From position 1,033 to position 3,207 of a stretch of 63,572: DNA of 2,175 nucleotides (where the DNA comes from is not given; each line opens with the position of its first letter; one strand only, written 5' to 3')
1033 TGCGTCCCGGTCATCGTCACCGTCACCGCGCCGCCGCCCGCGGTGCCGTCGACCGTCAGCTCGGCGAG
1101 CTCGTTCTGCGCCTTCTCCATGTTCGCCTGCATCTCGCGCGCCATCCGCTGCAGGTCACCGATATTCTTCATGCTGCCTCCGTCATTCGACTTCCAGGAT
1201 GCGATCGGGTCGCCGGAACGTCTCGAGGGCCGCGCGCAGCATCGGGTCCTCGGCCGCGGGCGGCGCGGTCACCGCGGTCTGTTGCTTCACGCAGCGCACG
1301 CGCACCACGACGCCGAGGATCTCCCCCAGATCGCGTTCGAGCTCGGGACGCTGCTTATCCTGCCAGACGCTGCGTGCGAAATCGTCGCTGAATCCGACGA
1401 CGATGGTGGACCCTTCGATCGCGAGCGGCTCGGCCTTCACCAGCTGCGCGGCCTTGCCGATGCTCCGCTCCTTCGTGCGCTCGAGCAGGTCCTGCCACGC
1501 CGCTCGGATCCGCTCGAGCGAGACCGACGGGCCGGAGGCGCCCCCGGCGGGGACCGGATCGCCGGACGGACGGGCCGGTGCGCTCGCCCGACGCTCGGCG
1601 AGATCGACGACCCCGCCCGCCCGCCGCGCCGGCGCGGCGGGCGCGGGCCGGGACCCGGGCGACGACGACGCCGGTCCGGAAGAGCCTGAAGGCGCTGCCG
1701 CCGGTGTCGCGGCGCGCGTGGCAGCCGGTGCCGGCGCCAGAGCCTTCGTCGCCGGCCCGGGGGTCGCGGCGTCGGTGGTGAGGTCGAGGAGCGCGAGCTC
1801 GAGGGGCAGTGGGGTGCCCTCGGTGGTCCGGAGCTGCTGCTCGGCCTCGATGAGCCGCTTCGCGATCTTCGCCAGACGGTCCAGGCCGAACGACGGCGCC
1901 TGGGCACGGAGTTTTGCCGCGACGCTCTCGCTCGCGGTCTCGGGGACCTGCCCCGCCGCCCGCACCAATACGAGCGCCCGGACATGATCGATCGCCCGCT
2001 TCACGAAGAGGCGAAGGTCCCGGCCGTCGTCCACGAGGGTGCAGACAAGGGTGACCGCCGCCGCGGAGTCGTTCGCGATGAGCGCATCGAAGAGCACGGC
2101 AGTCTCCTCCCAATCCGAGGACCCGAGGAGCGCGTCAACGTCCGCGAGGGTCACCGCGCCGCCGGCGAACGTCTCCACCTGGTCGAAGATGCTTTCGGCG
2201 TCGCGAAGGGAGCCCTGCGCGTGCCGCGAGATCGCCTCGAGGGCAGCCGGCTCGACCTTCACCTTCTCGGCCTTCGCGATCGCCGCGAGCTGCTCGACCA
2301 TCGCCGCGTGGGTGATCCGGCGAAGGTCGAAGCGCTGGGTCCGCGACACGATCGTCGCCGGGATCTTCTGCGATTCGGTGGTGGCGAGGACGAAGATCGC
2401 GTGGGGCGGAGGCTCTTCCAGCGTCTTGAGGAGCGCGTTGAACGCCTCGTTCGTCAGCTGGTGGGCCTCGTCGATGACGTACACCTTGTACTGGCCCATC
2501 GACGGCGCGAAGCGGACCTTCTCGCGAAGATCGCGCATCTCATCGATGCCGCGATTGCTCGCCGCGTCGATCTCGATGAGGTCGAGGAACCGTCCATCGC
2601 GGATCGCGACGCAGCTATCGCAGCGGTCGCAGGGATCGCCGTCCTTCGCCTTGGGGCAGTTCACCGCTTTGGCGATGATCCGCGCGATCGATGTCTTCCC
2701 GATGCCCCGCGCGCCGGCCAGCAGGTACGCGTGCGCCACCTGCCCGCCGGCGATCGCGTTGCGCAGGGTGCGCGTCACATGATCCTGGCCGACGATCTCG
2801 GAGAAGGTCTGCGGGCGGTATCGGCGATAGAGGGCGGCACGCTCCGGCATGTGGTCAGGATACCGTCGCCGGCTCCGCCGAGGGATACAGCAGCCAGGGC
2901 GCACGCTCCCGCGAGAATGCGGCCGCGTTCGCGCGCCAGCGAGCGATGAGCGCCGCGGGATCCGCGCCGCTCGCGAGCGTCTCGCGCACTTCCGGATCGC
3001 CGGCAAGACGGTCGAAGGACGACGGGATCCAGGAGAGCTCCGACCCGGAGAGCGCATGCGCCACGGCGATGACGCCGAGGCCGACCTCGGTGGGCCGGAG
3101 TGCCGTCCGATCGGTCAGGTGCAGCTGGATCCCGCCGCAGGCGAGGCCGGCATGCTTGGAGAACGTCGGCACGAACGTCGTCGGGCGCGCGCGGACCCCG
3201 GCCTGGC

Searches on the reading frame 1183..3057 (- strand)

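Call 81: search_protein_families(library=pfam, proteins=[window:1183-3057:-], max_evalue=0.00001)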
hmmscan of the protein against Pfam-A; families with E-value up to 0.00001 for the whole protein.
window:1183-3057:- (624 aa): 6 families
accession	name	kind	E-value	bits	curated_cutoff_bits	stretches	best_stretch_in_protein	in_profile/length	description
PF13177.12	DNA_pol3_delta2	-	2.1e-44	151.8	27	1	91-248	2-160/161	DNA polymerase III, delta subunit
PF00004.35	AAA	-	5.2e-13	50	21.2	1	112-246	2-126/131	ATPase family associated with various cellular activities (AAA)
PF22608.2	DNAX_ATPase_lid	-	9.2e-12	45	27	1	254-297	3-46/49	DNA polymerase III clamp loader subunit, ATPase lid domain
PF12169.13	DNA_pol3_gamma3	-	1.6e-11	44.6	24.4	1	302-437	1-138/143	DNA polymerase III subunits gamma and tau domain III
PF05496.18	RuvB_N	-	4.6e-07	30.2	27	0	81-135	2-60/159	Holliday junction DNA helicase RuvB P-loop domain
PF20964.2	DnaX_C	-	5.9e-07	29.9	26.2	1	507-589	2-85/113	DNA polymerase III subunit tau, C-terminal domain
